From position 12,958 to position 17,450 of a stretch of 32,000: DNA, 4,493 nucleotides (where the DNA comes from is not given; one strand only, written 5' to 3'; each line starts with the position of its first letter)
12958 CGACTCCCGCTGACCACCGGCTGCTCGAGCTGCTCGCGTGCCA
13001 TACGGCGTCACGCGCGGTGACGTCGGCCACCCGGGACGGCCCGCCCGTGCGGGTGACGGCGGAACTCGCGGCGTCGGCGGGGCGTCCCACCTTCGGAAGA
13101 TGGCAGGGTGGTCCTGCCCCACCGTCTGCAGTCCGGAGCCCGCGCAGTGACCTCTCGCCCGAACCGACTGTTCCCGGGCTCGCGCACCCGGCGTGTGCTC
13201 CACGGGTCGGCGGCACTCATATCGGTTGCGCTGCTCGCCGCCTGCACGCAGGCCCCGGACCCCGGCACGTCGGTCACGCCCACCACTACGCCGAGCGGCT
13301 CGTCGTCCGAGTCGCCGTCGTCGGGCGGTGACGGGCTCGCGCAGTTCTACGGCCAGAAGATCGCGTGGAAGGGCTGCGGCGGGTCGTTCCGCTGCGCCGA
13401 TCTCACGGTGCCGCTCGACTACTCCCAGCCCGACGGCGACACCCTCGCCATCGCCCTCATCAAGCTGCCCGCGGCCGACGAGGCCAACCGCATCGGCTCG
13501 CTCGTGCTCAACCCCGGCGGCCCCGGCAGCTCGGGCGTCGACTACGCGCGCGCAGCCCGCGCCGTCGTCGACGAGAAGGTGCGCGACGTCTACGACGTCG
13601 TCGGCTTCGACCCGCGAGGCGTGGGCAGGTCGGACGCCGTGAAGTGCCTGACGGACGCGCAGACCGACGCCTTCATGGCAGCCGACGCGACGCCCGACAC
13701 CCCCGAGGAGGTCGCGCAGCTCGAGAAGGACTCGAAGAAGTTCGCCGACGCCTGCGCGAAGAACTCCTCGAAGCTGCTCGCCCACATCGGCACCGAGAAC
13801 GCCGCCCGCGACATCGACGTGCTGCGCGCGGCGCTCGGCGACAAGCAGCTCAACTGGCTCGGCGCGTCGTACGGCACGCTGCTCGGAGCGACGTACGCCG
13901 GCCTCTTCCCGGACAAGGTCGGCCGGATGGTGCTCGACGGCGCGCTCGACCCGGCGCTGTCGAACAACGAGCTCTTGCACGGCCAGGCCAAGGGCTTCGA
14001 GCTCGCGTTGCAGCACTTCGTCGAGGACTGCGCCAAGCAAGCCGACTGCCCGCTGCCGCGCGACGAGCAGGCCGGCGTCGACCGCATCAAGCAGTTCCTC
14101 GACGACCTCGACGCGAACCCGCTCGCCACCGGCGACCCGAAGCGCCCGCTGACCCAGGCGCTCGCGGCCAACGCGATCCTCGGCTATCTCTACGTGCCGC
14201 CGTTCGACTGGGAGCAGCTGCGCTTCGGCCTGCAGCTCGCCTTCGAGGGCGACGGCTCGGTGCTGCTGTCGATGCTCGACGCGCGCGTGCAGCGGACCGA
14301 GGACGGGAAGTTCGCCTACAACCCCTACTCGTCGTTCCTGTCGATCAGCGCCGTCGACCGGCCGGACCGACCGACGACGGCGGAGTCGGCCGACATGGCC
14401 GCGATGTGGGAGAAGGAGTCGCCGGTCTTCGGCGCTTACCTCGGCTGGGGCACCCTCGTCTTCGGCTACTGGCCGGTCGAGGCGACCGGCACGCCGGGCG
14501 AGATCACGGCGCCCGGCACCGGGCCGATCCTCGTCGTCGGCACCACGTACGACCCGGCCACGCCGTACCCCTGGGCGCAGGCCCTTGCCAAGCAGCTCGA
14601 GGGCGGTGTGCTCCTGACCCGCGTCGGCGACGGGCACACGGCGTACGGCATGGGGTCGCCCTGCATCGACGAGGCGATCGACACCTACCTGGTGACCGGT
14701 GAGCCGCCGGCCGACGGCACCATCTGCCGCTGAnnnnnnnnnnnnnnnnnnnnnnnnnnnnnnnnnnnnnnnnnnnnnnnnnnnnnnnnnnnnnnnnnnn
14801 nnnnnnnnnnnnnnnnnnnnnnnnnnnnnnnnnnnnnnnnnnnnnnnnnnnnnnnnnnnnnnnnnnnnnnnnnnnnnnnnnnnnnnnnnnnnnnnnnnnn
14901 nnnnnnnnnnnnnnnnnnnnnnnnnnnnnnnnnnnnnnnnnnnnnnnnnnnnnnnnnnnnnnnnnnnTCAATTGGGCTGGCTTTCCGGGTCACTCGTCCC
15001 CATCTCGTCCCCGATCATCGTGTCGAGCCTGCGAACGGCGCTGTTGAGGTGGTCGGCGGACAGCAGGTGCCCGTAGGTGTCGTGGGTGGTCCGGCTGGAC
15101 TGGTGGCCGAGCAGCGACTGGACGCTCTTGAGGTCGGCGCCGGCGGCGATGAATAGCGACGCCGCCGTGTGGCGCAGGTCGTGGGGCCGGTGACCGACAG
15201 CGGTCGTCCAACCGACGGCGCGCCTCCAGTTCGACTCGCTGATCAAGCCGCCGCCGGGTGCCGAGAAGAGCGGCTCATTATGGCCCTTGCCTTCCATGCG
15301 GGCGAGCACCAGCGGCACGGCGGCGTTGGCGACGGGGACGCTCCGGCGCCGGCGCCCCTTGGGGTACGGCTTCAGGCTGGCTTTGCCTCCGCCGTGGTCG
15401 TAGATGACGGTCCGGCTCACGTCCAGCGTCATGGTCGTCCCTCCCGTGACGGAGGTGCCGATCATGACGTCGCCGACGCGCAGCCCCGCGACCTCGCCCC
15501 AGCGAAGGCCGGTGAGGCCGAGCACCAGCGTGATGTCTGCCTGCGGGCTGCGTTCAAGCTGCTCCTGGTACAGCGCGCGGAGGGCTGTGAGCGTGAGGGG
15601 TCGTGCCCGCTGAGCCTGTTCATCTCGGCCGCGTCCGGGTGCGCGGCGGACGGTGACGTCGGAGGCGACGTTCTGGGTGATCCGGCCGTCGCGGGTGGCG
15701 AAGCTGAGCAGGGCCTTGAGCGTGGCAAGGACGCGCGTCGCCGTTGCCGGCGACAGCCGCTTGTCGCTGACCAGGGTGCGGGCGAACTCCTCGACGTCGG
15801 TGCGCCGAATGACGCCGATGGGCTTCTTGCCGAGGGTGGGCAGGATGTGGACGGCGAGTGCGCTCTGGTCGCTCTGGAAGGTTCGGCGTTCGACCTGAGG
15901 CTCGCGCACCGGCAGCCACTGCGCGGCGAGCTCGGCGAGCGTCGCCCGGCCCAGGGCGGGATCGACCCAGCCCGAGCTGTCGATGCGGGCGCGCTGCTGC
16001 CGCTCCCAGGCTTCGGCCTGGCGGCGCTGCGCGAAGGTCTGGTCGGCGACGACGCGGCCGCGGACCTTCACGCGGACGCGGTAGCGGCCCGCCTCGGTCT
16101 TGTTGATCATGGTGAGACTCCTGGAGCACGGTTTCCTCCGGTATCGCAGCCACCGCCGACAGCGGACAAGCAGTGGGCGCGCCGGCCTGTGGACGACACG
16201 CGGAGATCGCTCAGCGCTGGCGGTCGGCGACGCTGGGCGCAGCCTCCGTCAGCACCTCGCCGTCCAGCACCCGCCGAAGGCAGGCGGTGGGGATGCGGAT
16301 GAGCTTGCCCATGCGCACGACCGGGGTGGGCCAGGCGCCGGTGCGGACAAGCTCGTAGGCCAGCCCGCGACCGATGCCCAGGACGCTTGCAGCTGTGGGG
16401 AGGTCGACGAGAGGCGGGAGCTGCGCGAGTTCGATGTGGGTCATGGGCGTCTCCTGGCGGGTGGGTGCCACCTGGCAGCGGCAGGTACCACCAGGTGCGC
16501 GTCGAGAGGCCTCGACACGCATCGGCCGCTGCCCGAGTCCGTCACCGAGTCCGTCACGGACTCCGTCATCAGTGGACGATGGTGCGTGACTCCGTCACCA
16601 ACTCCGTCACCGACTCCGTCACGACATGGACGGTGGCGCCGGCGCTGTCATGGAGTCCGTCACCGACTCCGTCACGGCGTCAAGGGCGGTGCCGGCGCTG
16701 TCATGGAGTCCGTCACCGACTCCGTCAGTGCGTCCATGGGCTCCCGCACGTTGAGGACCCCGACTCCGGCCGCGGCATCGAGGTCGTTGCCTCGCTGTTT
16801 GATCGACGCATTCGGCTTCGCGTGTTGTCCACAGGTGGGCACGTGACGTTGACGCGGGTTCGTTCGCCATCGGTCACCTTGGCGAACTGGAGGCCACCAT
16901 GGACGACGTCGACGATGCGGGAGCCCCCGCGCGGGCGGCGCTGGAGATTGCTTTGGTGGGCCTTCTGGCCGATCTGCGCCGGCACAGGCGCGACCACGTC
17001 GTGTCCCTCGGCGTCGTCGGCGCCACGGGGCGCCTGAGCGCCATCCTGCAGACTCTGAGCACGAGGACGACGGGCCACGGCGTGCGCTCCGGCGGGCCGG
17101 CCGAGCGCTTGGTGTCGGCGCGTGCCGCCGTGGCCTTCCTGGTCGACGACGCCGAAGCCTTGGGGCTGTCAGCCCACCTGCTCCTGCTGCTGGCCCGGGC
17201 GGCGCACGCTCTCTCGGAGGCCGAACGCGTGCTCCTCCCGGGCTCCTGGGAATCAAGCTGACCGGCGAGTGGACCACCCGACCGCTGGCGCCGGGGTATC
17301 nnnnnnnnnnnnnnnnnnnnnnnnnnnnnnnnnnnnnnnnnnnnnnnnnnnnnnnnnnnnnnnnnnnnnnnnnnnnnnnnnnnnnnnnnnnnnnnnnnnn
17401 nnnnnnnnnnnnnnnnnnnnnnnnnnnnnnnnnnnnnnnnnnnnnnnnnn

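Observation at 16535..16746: Phased 4 x 53-bp array built from twelve co-oriented 12-bp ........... units upstream of xis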

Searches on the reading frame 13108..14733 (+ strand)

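Call 8: search_protein_families(library=pfam, proteins=[window:13108-14733:+], max_evalue=0.01)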
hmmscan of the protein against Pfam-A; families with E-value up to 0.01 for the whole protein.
window:13108-14733:+ (541 aa): 3 families
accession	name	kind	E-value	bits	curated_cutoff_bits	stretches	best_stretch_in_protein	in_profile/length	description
PF00561.26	Abhydrolase_1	-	7.7e-30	104.8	25.8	1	132-487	3-215/245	alpha/beta hydrolase fold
PF08386.16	Abhydrolase_4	-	4.1e-28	98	21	1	438-540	1-103/103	TAP-like protein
PF12146.15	Hydrolase_4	-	0.0099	15.6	27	0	237-343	67-167/239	Serine aminopeptidase, S33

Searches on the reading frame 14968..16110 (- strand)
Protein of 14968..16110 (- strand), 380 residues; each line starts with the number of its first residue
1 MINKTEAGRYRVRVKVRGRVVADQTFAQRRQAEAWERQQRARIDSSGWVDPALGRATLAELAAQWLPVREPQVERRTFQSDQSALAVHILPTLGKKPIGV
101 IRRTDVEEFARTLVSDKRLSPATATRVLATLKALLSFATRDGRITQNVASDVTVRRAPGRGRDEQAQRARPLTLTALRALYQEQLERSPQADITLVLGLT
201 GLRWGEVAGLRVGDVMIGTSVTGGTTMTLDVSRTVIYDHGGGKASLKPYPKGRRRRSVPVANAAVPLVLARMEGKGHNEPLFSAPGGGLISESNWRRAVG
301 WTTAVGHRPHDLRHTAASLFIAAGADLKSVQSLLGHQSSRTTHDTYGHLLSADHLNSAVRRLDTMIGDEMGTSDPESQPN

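Call 8: search_protein_families(library=pfam, proteins=[window:14968-16110:-], max_evalue=0.01)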
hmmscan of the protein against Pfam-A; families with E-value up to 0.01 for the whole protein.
window:14968-16110:- (380 aa): 4 families
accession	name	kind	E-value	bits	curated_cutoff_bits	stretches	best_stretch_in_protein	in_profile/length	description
PF00589.27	Phage_integrase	-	2.1e-14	54.1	27.1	1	191-349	25-168/172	Phage integrase family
PF22022.2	Phage_int_M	-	2.7e-09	37.6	27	1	59-152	2-93/96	Phage integrase central domain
PF02899.23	Phage_int_SAM_1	-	5.5e-08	33.4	22.3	2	106-183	1-78/83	Phage integrase, N-terminal SAM-like domain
PF14659.12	Phage_int_SAM_3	-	3.8e-07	30.7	22.6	1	57-111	1-55/58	Phage integrase, N-terminal SAM-like domain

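Call 45: search_protein_families(library=ncbifam, proteins=[window:14971-16110:-], max_evalue=0.1)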
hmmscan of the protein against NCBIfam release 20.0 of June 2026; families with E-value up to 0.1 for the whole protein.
window:14971-16110:- (380 aa): 8 families
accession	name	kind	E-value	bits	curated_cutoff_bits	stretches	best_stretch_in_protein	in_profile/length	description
TIGR02224.1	recomb_XerC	equivalog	1.6e-20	73.7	335.15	1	94-357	37-284/295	tyrosine recombinase XerC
TIGR02225.1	recomb_XerD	equivalog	5.9e-15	55.4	329.6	1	97-359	37-283/290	site-specific tyrosine recombinase XerD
NF040815.2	recomb_XerA_Arch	equivalog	9.3e-15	54.9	220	1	95-349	32-254/263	site-specific tyrosine recombinase/integron integrase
NF001399.0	PRK00283.1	subfamily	2.7e-14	53.1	279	1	98-358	48-291/300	tyrosine recombinase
TIGR02249.1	integrase_gron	subfamily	4.5e-09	36.1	265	1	309-353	261-304/315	integron integrase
NF003462.0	PRK05084.1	equivalog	2.9e-08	32.8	267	1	308-362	304-356/360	tyrosine recombinase XerS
NF002331.0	PRK01287.1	subfamily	6e-06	25.5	371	1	310-343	274-307/365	site-specific tyrosine recombinase XerC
NF011946.0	PRK15417.1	equivalog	3e-05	23.4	435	1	306-353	273-319/337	integron integrase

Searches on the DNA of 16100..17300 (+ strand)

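Call 9: search_dna_similar(query=window:16100-17300:+, collection=phages, mode=distant, max_evalue=0.001)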
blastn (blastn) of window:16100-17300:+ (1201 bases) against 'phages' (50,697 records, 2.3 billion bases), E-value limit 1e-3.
No match.

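Call 10: search_dna_similar(query=window:16100-17300:+, collection=plasmids, mode=distant, max_evalue=0.001)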
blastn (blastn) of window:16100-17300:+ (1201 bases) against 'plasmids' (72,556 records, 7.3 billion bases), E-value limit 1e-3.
No match.
